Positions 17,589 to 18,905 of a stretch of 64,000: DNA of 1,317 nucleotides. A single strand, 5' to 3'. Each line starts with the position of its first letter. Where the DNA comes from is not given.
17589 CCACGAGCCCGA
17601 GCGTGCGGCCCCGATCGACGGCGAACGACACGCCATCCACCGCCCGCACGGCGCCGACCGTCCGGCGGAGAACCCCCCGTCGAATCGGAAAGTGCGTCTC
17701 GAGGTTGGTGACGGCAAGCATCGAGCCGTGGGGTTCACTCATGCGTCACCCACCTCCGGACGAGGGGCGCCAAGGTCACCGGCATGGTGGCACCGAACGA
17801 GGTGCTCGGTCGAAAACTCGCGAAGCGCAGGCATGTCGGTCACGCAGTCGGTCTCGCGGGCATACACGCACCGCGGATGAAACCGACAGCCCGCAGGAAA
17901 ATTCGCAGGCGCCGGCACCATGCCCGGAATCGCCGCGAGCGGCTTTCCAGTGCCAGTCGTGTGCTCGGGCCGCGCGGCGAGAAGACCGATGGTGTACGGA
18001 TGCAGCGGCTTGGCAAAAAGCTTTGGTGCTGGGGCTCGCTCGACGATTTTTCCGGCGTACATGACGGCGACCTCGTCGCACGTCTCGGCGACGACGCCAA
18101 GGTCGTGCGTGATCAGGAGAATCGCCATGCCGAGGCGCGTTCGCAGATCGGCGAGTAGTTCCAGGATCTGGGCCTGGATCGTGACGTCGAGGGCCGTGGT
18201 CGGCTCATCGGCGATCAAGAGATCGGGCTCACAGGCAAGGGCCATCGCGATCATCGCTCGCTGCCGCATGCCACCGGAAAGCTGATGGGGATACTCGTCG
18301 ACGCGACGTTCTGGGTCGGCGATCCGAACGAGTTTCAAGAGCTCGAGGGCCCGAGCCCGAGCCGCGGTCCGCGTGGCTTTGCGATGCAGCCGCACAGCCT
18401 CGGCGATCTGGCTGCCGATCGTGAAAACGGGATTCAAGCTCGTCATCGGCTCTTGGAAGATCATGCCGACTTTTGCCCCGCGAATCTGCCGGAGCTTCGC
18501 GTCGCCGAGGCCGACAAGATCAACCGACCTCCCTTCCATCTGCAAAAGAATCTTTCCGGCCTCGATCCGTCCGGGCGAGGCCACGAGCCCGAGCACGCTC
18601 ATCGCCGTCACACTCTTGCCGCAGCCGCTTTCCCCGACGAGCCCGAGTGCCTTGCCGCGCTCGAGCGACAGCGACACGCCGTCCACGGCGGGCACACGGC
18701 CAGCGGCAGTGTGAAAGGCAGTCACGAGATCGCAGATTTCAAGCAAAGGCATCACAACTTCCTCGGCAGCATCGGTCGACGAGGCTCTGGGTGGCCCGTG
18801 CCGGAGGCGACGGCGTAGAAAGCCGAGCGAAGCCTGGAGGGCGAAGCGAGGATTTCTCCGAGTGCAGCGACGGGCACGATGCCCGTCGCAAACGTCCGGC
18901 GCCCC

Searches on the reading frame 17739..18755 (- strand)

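Call 37: search_protein_families(library=pfam, proteins=[window:17739-18755:-])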
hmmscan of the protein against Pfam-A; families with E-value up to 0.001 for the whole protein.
window:17739-18755:- (338 aa): 3 families
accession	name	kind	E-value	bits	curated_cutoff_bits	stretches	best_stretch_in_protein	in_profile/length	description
PF00005.33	ABC_tran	-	1e-28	101.1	25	1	25-187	2-137/137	ABC transporter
PF08352.17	oligo_HPY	-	5.9e-17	62.2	27.1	1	238-302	1-64/65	Oligopeptide/dipeptide transporter, C-terminal region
PF13304.12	AAA_21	-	5.1e-07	30.5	27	1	142-222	221-303/304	AAA domain, putative AbiEii toxin, Type IV TA system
